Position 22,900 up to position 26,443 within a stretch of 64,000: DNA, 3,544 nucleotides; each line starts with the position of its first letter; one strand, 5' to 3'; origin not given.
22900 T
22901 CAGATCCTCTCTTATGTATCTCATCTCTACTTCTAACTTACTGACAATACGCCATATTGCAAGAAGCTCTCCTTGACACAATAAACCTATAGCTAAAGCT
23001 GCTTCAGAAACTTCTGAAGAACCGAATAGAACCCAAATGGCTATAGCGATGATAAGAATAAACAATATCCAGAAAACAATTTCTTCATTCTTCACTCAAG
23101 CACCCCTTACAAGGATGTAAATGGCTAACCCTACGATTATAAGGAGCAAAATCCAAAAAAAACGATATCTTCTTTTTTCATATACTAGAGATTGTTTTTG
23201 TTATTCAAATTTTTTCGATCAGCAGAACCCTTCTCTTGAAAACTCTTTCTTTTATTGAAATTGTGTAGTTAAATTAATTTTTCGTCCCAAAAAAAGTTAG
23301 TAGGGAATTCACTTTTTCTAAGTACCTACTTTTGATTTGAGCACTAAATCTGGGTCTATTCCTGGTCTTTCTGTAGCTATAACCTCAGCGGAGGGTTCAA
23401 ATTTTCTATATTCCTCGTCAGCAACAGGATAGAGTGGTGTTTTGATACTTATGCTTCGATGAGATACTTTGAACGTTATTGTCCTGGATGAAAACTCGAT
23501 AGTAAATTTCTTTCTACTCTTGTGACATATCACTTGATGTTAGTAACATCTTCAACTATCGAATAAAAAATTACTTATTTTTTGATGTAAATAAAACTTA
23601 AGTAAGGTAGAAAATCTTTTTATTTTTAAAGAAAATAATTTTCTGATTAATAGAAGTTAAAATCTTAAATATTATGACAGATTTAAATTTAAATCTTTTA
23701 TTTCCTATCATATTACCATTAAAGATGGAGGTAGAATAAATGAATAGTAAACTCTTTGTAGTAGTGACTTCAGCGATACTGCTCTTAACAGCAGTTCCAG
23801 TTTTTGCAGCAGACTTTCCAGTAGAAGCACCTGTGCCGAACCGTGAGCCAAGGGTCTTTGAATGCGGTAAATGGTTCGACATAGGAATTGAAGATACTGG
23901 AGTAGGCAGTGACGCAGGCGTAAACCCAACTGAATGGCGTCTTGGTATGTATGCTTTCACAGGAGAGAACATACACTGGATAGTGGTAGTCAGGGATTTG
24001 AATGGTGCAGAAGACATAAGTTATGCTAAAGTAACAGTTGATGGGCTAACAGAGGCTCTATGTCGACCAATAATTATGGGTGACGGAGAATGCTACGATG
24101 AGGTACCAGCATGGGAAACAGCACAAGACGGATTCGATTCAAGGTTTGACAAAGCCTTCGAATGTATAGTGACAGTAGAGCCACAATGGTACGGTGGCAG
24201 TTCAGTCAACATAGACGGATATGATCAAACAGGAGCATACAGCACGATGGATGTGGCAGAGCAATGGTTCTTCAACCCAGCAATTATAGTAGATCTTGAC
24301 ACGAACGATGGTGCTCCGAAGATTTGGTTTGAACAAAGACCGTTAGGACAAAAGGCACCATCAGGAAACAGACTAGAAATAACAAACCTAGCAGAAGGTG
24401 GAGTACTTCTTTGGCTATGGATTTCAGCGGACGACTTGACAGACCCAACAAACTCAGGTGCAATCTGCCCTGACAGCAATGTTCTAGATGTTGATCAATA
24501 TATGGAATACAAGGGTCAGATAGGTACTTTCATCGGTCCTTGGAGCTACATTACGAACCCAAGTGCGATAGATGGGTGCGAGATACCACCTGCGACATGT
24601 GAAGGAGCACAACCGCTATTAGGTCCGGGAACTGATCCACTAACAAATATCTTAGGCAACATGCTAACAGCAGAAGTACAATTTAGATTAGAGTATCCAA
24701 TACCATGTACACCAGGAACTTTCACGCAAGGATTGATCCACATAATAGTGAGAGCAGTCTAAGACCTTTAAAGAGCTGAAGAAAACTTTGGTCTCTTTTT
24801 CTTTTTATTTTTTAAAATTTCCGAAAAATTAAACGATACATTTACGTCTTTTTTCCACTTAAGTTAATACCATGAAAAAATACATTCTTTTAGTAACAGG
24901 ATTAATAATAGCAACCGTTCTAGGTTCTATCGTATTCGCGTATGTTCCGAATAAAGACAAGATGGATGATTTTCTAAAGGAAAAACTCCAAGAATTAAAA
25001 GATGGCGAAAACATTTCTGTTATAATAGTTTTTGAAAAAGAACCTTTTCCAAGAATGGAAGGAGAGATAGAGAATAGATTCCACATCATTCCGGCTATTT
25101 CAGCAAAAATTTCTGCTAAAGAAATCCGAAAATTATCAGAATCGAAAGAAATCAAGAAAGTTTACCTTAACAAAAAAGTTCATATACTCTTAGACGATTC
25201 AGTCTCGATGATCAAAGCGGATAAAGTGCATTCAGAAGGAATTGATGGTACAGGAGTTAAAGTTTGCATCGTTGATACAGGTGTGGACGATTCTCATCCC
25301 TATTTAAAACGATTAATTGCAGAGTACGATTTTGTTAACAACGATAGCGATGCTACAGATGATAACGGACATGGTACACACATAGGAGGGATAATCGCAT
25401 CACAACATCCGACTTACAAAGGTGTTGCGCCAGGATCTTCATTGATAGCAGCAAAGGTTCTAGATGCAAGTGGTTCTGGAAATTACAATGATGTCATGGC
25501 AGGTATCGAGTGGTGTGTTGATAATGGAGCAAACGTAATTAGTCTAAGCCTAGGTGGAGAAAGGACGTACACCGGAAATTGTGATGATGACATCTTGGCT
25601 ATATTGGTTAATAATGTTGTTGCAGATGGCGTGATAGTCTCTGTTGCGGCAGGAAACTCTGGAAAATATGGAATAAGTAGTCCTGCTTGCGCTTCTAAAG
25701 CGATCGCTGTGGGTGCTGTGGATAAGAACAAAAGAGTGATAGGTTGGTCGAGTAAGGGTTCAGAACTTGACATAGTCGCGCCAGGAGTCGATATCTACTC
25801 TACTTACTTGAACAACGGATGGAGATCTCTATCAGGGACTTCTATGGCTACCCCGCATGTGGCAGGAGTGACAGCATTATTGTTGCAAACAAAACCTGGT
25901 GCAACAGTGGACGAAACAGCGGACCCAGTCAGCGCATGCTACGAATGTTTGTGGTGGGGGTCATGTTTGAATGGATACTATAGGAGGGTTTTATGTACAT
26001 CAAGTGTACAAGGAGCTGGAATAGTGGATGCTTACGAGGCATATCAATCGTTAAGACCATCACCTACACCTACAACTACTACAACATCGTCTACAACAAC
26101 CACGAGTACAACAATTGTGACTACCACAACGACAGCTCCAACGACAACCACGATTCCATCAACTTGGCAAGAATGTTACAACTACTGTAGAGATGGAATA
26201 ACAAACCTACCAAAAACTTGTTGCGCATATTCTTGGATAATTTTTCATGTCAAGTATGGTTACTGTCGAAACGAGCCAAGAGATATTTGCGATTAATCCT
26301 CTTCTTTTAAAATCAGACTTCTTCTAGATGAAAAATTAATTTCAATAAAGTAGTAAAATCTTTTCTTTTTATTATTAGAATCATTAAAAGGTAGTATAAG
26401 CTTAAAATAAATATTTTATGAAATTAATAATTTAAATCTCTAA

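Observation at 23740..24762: Compositionally atypical 340-aa secreted protein: no sequons, no anchor, strong SD, behind cassette copy 1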

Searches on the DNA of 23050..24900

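Call 62: search_rna_families(source=window, start=23050, end=24900, threshold=evalue, max_evalue=1)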
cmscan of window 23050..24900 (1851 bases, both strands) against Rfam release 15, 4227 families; matches with E-value up to 1: 0.
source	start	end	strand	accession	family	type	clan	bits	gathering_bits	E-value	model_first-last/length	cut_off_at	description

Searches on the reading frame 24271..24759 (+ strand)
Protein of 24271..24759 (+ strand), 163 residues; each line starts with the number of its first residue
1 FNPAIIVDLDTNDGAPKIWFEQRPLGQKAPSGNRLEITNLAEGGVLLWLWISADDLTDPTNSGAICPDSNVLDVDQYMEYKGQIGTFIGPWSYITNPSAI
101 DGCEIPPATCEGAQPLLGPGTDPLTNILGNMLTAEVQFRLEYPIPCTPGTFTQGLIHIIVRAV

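Call 79: predict_structure(alignment_id=A4)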
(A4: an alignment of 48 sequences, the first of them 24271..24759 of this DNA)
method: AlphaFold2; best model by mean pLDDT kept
length: 163 residues; sequences in the alignment: 48
mean_pLDDT: 92.3   pTM: 0.87
mean pLDDT of the five models: 92.3, 92.2, 92.0, 90.9, 89.3
residues with pLDDT >= 90: 123; 70-90: 36; 50-70: 4; < 50: 0
segments of 3 or more residues with pLDDT < 50: none
pLDDT, mean of each block of 10 residues (from residue 1): 84 96 95 98 91 93 84 96 98 94 81 95 93 98 88 93 91
secondary structure, 60 per line:
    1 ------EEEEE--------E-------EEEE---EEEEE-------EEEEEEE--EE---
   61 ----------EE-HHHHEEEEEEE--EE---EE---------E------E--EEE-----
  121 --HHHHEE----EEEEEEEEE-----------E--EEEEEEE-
elements in order: E7-11 E28-31 E35-39 E47-53 H74-77 E78-84 E113-115 H123-126 E133-141 E156-162

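Call 81: fold_search(model_id=the predicted structure, library=pdb)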
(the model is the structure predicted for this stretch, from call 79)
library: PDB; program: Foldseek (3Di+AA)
matches with E <= 10: 700; with E <= 0.001: 0
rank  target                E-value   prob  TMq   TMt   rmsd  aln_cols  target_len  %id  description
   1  4y2l_B                2.1e-03  0.99  0.37  0.40  10.4       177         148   11  Structure of CFA/I pili major subunit CfaB trimer (released 2016-08-10)
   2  8k2g_A                2.5e-03  0.97  0.39  0.15  13.8       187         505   16  Crystal structure of Group 1 Oligosaccharide-releasing beta-N-acetylgalactosaminidase NgaCa from Cohnella abietis, apo (released 2024-04-24)
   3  4y2l_D                6.1e-03  0.97  0.38  0.40   8.1       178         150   12  Structure of CFA/I pili major subunit CfaB trimer (released 2016-08-10)
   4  7fe0_A                6.8e-03  0.90  0.32  0.29   9.2       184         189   14  AvmM Catalyzes Macrocyclization in Alchivemycin A Biosynthesis (released 2021-09-01)
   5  4y2l_F                7.5e-03  0.98  0.41  0.44  10.4       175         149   11  Structure of CFA/I pili major subunit CfaB trimer (released 2016-08-10)
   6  1szb_A                8.3e-03  0.98  0.34  0.34   8.2       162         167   16  Crystal structure of the human MBL-associated protein 19 (MAp19) (released 2004-06-22)
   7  8aur_A                8.3e-03  0.96  0.41  0.33   8.1       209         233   11  Cryo-EM structure of a TasA fibre (released 2022-11-30)
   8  8k2f                  9.3e-03  0.84  0.37  0.14  15.0       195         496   13  Crystal structure of Group 1 oligosaccharide-releasing beta-N-acetylgalactosaminidase NgaCa from Cohnella abietis, apo 1 (released 2024-04-24)
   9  4y2o_B                1.2e-02  0.77  0.31  0.33  11.2       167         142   10  Structure of CFA/I pili chaperone-major subunit complex (CfaA-CfaB) (released 2016-08-10)
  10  5fqe_A                1.3e-02  0.97  0.42  0.14   9.0       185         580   11  The details of glycolipid glycan hydrolysis by the structural analysis of a family 123 glycoside hydrolase from Clostr (released 2016-03-30)
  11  3bfq_G                1.4e-02  0.69  0.30  0.35  10.4       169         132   14  Crystal structure of truncated FimG (FimGt) in complex with the donor strand peptide of FimF (DSF) (released 2008-03-04)
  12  6swh_E                1.6e-02  0.90  0.37  0.39   8.1       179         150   13  Crystal structure of the ternary complex between the type 1 pilus proteins FimC, FimI and FimA from E. coli (released 2020-10-07)
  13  5iqo_A                1.6e-02  0.72  0.31  0.36  10.9       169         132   12  Crystal structure of the E. coli type 1 pilus subunit FimG (engineered variant with substitutions Q134E and S138E; N-t (released 2016-07-06)
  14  5fqf_A                1.9e-02  0.96  0.43  0.14   8.5       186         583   11  The details of glycolipid glycan hydrolysis by the structural analysis of a family 123 glycoside hydrolase from Clostr (released 2016-03-30)
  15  4y2n_C                1.9e-02  0.91  0.38  0.41  11.2       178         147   12  Structure of CFA/I pili major subunit CfaB trimer (released 2016-08-10)
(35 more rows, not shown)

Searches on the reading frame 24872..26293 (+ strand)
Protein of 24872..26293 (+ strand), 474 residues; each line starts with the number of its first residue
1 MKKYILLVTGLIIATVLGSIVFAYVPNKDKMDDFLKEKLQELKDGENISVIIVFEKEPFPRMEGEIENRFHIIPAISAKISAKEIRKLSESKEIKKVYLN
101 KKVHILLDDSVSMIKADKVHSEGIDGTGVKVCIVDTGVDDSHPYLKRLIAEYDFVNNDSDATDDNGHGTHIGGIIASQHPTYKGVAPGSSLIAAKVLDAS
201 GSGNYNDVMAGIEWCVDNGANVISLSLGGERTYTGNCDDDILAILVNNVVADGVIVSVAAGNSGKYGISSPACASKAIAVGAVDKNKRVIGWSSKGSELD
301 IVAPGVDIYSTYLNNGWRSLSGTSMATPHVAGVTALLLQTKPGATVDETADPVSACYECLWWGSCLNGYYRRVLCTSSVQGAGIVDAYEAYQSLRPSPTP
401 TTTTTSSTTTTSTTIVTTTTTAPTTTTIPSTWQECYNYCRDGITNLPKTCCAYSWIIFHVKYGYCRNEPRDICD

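Call 5: search_protein_families(library=pfam, proteins=[window:24872-26293:+], max_evalue=0.1)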
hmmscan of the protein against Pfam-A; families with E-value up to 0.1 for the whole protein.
window:24872-26293:+ (474 aa): 5 families
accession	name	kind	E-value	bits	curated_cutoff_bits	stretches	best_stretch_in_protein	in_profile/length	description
PF00082.27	Peptidase_S8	-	1.7e-51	175.7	21.8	1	126-348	1-264/288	Subtilase family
PF18237.6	Tk-SP_N-pro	-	4.2e-06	27.1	26.5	1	27-83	2-66/67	Tk-SP N-propeptide domain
PF05922.21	Inhibitor_I9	-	0.00061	20.9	21.2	1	63-105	38-81/82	Peptidase inhibitor I9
PF06933.16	SSP160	-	0.013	14.3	25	1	379-439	651-715/758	Special lobe-specific silk protein SSP160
PF01456.22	Mucin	-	0.093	13.2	34.7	0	396-431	44-84/143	Mucin-like glycoprotein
